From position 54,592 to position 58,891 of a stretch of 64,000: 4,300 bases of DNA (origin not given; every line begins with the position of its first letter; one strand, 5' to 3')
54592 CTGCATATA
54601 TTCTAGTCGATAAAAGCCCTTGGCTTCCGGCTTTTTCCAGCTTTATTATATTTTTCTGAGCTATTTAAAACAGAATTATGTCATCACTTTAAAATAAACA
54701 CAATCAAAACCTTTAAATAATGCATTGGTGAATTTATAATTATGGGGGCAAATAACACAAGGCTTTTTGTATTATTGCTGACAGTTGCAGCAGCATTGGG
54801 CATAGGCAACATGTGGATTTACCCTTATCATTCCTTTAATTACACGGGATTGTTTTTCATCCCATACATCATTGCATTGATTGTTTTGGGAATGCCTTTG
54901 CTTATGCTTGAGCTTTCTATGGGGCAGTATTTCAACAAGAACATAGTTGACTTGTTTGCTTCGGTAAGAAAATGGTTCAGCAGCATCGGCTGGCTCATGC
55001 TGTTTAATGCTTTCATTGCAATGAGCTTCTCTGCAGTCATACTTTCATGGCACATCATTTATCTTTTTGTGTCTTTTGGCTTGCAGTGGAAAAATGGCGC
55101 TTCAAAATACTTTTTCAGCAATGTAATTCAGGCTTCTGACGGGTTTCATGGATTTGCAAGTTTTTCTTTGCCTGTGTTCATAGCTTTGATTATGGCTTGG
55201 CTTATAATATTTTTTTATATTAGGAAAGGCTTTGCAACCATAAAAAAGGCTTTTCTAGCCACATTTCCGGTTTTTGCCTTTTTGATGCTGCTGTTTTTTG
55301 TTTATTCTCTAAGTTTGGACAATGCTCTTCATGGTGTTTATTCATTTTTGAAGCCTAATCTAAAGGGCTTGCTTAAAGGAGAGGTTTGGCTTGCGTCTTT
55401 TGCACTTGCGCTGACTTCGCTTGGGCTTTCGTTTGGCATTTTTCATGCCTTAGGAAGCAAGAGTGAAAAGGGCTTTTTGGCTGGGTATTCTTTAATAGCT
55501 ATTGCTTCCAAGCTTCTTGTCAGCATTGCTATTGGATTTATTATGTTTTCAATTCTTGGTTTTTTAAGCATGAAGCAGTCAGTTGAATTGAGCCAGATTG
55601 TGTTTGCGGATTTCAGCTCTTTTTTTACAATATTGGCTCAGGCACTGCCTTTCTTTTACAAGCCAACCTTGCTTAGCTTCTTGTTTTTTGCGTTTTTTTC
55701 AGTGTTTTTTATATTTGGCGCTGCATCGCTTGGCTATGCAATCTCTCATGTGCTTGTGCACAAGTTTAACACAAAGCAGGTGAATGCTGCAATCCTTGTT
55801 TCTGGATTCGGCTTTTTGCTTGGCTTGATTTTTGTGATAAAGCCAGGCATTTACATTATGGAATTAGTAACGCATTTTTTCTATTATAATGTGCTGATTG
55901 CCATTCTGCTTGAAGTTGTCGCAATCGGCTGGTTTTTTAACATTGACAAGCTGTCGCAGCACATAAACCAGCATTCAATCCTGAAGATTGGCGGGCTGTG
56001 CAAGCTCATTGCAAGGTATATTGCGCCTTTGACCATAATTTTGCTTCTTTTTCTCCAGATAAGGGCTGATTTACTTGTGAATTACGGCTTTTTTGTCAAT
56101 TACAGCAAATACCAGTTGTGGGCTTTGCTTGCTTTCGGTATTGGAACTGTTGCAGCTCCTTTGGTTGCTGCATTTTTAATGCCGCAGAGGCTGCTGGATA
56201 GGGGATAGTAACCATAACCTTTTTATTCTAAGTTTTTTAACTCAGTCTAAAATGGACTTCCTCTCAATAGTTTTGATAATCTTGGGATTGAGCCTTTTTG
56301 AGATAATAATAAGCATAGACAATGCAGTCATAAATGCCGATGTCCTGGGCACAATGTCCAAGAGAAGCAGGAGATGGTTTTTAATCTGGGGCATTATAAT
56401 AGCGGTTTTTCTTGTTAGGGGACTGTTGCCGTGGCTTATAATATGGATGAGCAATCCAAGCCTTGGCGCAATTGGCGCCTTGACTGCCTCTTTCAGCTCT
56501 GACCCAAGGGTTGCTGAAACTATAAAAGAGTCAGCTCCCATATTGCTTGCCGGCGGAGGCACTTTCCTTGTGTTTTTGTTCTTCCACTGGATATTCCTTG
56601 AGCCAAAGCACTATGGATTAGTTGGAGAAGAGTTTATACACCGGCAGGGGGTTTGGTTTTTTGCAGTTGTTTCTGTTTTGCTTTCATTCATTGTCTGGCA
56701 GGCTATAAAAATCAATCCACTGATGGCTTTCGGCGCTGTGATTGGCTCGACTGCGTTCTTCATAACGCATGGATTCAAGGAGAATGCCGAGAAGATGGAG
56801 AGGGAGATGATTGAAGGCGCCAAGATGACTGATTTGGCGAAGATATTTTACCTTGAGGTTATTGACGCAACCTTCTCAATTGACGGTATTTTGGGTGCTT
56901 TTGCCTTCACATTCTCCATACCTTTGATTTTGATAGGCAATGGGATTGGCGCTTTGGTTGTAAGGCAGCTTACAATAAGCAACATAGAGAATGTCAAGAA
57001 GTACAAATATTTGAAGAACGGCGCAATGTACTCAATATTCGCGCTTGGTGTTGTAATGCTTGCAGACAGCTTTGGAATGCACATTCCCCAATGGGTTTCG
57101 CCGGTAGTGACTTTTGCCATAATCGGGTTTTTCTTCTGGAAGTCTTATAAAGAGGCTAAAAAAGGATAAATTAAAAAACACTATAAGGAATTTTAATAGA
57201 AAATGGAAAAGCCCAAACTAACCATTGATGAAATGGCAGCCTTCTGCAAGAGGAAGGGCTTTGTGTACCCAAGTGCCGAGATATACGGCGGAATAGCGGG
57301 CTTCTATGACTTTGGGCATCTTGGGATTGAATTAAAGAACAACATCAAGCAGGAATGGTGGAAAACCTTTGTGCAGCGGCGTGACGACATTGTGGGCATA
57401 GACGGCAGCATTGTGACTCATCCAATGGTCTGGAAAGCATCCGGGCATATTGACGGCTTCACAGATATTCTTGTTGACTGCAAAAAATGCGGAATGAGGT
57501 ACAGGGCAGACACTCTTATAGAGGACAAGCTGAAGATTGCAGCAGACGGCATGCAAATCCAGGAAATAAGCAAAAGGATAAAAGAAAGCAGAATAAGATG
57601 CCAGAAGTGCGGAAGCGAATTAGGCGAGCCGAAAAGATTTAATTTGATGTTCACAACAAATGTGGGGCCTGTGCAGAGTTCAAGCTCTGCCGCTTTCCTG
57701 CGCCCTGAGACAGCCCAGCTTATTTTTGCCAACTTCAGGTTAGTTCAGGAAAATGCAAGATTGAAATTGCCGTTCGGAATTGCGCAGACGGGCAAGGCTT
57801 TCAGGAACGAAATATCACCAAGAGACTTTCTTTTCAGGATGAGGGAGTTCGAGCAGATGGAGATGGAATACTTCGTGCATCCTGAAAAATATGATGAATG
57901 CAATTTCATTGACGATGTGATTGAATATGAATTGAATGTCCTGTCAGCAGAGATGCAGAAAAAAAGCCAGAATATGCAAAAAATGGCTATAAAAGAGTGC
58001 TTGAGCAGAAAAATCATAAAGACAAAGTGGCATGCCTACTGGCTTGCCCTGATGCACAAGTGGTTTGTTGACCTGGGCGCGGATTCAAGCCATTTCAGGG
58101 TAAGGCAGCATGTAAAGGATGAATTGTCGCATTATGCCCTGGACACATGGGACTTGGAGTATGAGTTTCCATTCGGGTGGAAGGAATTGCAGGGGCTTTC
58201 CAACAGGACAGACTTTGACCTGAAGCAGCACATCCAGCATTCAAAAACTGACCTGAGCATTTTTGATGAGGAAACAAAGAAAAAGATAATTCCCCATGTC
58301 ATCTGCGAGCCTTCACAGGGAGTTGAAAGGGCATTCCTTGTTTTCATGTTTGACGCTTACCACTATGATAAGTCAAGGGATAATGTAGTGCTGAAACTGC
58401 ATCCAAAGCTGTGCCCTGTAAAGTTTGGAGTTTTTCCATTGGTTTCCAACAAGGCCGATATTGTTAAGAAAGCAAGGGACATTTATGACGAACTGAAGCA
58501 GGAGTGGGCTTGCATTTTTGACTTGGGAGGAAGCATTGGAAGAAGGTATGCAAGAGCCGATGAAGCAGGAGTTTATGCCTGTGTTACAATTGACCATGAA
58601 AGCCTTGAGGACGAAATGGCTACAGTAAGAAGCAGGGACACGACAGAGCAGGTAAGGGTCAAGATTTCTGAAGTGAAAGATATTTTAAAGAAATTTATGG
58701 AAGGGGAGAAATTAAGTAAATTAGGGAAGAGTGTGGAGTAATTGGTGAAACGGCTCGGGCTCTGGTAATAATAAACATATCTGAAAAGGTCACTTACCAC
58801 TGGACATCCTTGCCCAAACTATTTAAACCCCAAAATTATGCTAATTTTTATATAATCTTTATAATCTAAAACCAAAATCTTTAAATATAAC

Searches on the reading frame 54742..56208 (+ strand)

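Call 60: search_protein_families(library=pfam, proteins=[window:54742-56208:+], max_evalue=0.001)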
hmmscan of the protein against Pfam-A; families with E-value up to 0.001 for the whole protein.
window:54742-56208:+ (488 aa): 1 family
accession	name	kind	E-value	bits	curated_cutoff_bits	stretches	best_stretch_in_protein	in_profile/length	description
PF00209.24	SNF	-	1.6e-50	172.8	27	2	120-466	155-504/524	Sodium:neurotransmitter symporter family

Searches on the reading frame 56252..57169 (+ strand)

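Call 60: search_protein_families(library=pfam, proteins=[window:56252-57169:+], max_evalue=0.001)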
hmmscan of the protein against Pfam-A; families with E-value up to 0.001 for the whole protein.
window:56252-57169:+ (305 aa): 2 families
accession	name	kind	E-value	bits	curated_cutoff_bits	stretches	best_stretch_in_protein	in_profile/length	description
PF04332.21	DUF475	-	5.2e-48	164.8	27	1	22-302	1-290/293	Protein of unknown function (DUF475)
PF03741.22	TerC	-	1.6e-18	67.5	27.8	2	133-272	37-177/178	Integral membrane protein TerC family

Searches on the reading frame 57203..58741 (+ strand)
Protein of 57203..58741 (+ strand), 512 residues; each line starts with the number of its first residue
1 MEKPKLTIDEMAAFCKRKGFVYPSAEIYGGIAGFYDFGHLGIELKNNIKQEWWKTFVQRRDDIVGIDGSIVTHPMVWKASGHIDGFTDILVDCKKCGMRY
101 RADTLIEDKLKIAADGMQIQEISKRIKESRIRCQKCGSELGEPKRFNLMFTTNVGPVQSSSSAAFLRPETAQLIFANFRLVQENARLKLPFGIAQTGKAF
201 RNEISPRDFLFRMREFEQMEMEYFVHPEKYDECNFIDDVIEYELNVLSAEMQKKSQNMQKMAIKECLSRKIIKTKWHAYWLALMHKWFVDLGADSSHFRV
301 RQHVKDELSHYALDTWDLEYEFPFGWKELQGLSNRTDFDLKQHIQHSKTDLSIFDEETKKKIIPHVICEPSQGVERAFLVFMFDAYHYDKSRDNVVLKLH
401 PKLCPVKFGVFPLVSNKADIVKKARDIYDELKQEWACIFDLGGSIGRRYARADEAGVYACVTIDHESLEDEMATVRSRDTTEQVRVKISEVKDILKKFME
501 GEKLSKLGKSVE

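Call 60: search_protein_families(library=pfam, proteins=[window:57203-58741:+], max_evalue=0.001)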
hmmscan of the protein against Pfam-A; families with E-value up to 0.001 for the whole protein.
window:57203-58741:+ (512 aa): 2 families
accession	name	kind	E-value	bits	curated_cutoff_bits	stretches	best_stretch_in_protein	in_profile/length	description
PF03129.25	HGTP_anticodon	-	7.8e-18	64.9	21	1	409-497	3-93/94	Anticodon binding domain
PF00587.30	tRNA-synt_2b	-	1.1e-09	39.1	29.3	1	164-377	11-171/179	tRNA synthetase class II core domain (G, H, P, S and T)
